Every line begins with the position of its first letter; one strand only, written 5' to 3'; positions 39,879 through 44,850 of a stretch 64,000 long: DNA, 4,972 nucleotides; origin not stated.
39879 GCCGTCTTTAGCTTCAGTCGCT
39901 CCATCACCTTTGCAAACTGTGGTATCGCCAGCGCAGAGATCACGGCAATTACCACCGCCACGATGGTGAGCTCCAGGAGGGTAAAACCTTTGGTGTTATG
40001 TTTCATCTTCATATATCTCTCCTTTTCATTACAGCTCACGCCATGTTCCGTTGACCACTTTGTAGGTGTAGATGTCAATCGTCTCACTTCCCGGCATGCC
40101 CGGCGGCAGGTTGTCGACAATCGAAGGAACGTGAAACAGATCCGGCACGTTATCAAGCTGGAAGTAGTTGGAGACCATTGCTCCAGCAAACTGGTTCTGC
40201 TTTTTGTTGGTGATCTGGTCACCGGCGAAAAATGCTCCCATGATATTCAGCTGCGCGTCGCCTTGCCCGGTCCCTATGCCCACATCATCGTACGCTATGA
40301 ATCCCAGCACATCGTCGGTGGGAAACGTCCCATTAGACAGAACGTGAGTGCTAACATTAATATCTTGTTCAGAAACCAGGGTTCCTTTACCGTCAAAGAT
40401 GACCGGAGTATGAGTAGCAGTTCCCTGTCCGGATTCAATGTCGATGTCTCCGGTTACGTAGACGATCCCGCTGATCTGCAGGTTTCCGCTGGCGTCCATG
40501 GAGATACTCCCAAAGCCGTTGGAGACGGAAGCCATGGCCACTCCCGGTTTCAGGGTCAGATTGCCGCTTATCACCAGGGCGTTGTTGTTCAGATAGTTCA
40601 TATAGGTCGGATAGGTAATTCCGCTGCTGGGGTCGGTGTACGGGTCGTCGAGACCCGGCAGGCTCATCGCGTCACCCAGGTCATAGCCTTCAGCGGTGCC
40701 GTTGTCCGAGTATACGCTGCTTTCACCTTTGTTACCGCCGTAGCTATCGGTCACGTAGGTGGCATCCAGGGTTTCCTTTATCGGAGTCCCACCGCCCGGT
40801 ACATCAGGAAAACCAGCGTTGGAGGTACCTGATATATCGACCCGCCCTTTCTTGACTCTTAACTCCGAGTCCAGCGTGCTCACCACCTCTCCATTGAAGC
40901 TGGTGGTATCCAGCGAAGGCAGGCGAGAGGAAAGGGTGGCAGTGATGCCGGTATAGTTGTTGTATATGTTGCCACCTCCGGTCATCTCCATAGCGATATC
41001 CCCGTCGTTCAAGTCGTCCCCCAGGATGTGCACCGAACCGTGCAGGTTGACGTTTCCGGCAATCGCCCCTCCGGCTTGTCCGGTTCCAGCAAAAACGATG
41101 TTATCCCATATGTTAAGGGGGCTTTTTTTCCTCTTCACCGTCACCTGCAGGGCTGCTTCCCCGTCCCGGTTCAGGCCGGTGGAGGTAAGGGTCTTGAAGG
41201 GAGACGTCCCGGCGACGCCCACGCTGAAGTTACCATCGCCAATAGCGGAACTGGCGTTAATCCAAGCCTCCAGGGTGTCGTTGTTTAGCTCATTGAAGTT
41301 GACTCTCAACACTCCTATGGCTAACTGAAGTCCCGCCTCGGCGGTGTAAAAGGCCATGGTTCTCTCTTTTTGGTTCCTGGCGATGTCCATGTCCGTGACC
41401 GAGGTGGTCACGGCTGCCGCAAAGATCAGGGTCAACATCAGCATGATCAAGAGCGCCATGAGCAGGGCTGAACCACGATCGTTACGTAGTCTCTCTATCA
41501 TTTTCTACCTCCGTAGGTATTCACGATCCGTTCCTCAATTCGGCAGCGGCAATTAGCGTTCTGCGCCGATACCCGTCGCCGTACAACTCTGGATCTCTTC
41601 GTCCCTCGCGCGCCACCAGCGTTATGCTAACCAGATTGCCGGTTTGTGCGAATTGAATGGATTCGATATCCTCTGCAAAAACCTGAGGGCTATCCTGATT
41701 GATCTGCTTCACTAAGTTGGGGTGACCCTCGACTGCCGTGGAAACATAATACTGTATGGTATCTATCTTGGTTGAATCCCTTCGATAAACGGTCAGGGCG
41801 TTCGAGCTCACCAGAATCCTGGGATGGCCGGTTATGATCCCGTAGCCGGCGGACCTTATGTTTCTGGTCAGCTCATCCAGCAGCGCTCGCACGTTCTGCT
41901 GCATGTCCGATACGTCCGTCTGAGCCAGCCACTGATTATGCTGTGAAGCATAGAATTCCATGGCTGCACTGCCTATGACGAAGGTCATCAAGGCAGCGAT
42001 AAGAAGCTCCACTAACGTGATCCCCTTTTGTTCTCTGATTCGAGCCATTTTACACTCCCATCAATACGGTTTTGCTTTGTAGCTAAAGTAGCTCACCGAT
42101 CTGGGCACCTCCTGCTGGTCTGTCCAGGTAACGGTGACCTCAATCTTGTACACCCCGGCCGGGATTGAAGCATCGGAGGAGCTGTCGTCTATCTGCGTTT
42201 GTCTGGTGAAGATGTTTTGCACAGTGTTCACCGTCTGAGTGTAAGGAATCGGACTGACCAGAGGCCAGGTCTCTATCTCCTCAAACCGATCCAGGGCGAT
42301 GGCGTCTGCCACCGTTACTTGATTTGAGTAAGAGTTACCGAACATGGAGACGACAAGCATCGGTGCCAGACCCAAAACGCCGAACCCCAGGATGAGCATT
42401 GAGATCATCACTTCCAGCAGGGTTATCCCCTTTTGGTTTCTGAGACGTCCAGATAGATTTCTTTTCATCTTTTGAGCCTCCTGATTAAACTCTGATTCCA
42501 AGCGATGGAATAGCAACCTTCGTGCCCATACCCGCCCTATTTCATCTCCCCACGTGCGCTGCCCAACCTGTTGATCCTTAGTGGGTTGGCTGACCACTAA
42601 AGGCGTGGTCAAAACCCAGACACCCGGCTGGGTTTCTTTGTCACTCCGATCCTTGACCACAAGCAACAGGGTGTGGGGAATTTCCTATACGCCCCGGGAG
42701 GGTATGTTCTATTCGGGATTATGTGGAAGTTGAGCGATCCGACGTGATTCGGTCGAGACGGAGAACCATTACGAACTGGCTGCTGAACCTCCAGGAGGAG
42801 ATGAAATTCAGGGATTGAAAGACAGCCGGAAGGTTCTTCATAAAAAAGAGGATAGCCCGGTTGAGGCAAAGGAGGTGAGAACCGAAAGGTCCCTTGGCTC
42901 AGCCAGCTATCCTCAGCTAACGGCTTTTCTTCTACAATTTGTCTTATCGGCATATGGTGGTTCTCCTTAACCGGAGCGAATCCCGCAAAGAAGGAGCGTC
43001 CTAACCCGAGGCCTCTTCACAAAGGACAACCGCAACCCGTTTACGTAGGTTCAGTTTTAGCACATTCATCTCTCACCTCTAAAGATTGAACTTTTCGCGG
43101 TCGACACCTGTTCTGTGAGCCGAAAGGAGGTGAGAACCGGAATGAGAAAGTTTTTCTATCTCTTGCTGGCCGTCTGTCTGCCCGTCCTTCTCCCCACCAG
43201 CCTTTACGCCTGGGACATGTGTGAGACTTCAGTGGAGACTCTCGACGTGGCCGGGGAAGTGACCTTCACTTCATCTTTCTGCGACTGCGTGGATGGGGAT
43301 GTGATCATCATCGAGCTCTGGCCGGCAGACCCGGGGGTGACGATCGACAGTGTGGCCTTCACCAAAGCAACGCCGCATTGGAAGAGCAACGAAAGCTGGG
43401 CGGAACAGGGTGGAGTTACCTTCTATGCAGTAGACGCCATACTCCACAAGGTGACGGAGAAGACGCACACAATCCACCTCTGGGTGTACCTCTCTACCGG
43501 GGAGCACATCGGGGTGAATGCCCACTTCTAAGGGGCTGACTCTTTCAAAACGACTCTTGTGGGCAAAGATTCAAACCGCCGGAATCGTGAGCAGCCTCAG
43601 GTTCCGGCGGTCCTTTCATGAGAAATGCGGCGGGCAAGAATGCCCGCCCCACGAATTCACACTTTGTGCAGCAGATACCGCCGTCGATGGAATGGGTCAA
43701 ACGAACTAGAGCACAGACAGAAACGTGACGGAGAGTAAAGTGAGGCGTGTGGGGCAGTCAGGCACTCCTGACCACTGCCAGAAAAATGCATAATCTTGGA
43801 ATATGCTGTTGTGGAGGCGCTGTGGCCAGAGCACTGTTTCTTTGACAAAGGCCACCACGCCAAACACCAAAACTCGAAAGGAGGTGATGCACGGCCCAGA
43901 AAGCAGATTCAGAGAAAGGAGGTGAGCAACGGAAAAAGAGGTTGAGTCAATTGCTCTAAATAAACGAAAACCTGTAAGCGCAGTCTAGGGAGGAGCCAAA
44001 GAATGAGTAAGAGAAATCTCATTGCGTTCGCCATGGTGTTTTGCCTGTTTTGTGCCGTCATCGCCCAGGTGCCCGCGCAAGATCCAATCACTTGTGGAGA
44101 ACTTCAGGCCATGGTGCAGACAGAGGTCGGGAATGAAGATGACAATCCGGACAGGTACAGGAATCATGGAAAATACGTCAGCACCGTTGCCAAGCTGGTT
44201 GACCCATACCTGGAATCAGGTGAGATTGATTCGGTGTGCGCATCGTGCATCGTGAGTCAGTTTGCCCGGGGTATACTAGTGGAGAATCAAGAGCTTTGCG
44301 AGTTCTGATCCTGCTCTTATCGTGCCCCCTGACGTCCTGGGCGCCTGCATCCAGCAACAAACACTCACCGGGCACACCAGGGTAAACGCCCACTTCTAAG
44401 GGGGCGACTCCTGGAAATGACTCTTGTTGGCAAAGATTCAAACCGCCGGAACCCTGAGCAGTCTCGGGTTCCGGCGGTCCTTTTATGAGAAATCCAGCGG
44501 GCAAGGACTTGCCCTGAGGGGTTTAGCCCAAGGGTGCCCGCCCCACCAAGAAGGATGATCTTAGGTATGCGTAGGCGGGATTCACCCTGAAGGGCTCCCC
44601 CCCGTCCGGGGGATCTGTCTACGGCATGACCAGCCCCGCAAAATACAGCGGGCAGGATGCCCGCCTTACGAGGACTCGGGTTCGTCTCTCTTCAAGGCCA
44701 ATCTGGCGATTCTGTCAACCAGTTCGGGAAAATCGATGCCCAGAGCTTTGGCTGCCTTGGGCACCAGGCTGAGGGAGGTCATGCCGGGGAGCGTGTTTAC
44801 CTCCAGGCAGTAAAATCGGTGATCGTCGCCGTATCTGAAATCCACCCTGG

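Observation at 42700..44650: Patch of small secreted-protein genes with duplicated 3'-end modules and orphan RBS-start fragments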

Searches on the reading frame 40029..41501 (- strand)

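Call 6: search_protein_families(library=pfam, proteins=[window:40029-41501:-], max_evalue=0.1)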
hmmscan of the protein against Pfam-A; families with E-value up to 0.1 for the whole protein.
window:40029-41501:- (490 aa): 1 family
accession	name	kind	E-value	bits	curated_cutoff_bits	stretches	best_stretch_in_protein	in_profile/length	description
PF14341.11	PilX_N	-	5.8e-11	42.6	25.5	1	9-58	1-50/51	PilX N-terminal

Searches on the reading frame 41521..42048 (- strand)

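Call 6: search_protein_families(library=pfam, proteins=[window:41521-42048:-], max_evalue=0.1)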
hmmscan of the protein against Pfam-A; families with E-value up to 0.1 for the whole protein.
window:41521-42048:- (175 aa): 2 families
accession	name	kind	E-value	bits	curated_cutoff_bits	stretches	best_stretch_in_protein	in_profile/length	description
PF07963.17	N_methyl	-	0.0081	16.1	21.2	1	5-29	2-26/27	Prokaryotic N-terminal methylation motif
PF15980.10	ComGF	-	0.029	15.1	27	1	72-149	36-97/100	Putative Competence protein ComGF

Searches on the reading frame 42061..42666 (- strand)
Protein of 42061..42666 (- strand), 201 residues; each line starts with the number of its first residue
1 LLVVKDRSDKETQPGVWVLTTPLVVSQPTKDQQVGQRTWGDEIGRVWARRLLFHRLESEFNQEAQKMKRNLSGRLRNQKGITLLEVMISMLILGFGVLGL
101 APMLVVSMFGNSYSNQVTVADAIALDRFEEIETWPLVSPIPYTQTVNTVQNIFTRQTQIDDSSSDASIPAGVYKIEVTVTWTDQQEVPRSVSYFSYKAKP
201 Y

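Call 6: search_protein_families(library=pfam, proteins=[window:42061-42666:-], max_evalue=0.1)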
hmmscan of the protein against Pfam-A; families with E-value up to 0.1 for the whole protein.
window:42061-42666:- (201 aa): 2 families
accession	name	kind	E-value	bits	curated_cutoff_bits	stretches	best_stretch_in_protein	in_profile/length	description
PF07963.17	N_methyl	-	1.3e-07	31.3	21.2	1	76-100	2-26/27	Prokaryotic N-terminal methylation motif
PF22239.2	DUF6947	-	0.093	13.4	27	0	139-185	67-113/134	Domain of unknown function (DUF6947)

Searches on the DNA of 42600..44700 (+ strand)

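Call 20: search_rna_families(source=window, start=42600, end=44700, threshold=evalue, max_evalue=10, show_alignments=2)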
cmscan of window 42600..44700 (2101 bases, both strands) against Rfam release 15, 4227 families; matches with E-value up to 10: 1.
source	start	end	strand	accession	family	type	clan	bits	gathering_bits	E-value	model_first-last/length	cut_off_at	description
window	44503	44643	+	RF02170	PVT1_7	Gene; lncRNA;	-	15.4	80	5.1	1-137/137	no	Pvt1 oncogene conserved region 7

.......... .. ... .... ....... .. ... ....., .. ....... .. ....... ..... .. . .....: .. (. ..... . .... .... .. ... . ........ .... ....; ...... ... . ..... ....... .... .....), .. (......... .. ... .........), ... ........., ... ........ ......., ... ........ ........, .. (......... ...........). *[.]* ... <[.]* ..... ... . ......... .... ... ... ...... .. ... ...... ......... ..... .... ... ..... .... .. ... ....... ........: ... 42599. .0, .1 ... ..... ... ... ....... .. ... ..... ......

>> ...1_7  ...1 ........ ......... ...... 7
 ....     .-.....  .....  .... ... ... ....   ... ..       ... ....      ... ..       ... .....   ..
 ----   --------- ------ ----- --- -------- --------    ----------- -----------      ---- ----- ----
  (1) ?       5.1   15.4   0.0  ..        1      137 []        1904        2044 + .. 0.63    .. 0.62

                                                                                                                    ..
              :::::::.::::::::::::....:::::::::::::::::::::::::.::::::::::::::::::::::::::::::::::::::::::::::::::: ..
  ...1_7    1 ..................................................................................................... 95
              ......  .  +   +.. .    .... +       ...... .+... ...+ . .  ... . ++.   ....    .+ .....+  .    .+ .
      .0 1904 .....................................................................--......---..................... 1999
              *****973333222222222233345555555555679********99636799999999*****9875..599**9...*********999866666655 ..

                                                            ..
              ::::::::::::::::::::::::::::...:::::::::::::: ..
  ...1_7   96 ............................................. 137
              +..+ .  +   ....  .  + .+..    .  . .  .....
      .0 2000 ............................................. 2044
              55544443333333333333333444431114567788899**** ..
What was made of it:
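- On Any Rfam family (riboswitch, leader or sRNA): In 42600-44700 at E up to 10 the only hit was a spurious PVT1_7 match (call 20).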

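Call 50: build_rna_model(alignment_id=A3, structure=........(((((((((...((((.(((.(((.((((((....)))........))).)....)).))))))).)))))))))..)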
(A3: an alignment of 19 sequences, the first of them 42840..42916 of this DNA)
Model R1 built from alignment A3 (19 sequences, 85 columns); structure: as given.
model positions 77; base pairs 25; branch points 0; effective number of sequences 2.59; information 0.734 bits per position. Calibrated on 0.2 Mb of random sequence (short: E-values are rough).
structure used (alignment columns):
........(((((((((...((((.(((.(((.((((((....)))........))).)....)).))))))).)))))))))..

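Call 51: search_with_rna_model(model_id=R1, sources=[window, L005, L006, L007, L010, L011, L012, L013, L014, L015, L016, L017, L018, L019, L020, L024, L025, L027, L029, L030, L031, L032, L035, L036, L038, L041, L042, L043, L045], max_evalue=1, make_alignment=true)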
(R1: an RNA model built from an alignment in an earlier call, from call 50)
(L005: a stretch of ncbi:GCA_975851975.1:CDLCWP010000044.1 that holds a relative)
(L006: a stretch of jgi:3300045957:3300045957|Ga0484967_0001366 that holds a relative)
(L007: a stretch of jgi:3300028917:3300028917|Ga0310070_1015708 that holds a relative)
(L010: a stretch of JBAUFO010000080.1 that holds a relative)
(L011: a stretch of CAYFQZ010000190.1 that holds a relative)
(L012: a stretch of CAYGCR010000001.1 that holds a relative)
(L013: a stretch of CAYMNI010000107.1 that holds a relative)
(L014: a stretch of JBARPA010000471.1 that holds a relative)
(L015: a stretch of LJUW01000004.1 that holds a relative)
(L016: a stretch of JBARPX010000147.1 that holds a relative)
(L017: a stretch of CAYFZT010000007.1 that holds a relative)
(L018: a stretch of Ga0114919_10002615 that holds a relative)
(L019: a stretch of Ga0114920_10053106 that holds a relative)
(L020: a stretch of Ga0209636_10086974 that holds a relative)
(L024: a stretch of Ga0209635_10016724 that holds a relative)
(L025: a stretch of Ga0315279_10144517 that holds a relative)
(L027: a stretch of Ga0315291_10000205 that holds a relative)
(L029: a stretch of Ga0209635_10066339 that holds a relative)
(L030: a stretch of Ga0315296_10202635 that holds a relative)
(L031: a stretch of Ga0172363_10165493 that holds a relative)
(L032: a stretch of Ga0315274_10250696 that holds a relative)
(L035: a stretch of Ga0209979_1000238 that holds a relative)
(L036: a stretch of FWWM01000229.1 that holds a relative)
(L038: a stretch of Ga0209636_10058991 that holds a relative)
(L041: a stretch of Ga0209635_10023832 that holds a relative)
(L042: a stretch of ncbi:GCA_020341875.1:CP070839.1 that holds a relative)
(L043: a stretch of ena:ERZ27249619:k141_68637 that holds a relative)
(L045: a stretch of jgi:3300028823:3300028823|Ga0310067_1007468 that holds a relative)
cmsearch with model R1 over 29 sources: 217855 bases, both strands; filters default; matches with E-value up to 1: 51.
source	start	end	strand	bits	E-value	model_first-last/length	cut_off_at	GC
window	42840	42916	+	99.4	7.3e-22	1-77/77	no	0.52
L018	1705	1781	+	99.4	7.3e-22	1-77/77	no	0.52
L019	1551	1627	+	99.2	8.1e-22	1-77/77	no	0.49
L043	4078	4154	+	99.2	8.1e-22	1-77/77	no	0.49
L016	3386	3462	+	98.6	1.2e-21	1-77/77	no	0.53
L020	277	353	+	98.3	1.4e-21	1-77/77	no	0.51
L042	4082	4158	+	96.1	5e-21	1-77/77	no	0.55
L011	2696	2772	+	85.4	2.3e-18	1-77/77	no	0.52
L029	2185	2261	+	84.4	4e-18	1-77/77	no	0.45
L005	5698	5775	+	82.7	1.1e-17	1-77/77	no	0.47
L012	2697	2774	+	82.7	1.1e-17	1-77/77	no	0.47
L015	2587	2662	+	81.3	2.5e-17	1-77/77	no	0.43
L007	5662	5737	+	81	3e-17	1-77/77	no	0.47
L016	1616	1693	+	80.4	4.1e-17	1-77/77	no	0.53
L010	2698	2775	+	80.4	4.2e-17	1-77/77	no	0.54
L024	2687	2763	+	76.7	3.4e-16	1-77/77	no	0.45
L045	4193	4269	+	74.6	1.2e-15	1-77/77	no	0.51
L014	1861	1937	+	73.9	1.7e-15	1-77/77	no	0.47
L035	1084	1161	+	68.5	3.9e-14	1-77/77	no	0.41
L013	2732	2808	+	67.2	8.3e-14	1-77/77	no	0.48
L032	1228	1306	+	62.3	1.3e-12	1-77/77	no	0.44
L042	3057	3133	+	61.4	2.2e-12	1-77/77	no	0.51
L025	140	218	+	61.1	2.8e-12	1-77/77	no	0.43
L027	2732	2810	+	59.7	6.2e-12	1-77/77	no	0.47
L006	5726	5807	+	59.6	6.6e-12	1-77/77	no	0.61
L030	141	219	+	56.6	3.6e-11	1-77/77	no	0.47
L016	3392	3468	-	30.3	0.00014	1-77/77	no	0.55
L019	1557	1633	-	29.7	0.00019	1-77/77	no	0.52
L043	4084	4160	-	29.7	0.00019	1-77/77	no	0.52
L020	283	359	-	29.6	0.00021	1-77/77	no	0.53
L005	5704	5781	-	29.3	0.00024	1-77/77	no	0.5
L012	2703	2780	-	29.3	0.00024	1-77/77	no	0.5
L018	1711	1787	-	29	0.00028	1-77/77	no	0.56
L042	4088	4164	-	26.9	0.00095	1-77/77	no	0.58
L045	4199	4275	-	26.8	0.001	1-77/77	no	0.47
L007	5668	5743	-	24.4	0.0041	1-77/77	no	0.51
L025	146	224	-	23.7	0.0062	1-77/77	no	0.43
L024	2693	2769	-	23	0.0092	1-77/77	no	0.44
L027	2738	2816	-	22.9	0.0093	1-77/77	no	0.48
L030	147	225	-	22.9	0.0093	1-77/77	no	0.48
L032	1234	1312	-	22.8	0.01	1-77/77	no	0.46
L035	1090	1167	-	22.6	0.011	1-77/77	no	0.44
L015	2593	2668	-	21.8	0.018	1-77/77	no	0.5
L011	2702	2778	-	21.4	0.023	1-77/77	no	0.53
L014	1867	1943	-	21.1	0.027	1-77/77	no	0.52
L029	2191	2267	-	20.8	0.032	1-77/77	no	0.47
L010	2704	2781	-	20.8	0.032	1-77/77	no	0.56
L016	1622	1699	-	19.3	0.075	1-77/77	no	0.55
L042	3063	3139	-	16.2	0.44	1-77/77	no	0.52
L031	1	32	+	15.4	0.71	46-77/77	5'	0.47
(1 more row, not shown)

Alignment A7: 51 matches aligned to the model, 120 columns, each read 5' to 3' on its own strand. Consensus structure (alignment columns), stored with it:
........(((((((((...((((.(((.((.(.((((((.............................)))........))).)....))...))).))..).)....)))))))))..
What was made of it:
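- One per unit: call 51.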

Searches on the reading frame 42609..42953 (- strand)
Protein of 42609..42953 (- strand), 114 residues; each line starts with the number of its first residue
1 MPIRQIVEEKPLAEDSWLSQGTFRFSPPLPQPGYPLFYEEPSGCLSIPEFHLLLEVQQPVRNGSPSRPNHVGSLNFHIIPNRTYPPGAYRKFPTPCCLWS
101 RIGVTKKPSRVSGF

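Call 6: search_protein_families(library=pfam, proteins=[window:42609-42953:-], max_evalue=0.1)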
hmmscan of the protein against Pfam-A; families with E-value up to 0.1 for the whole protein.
window:42609-42953:- (114 aa): 0 families
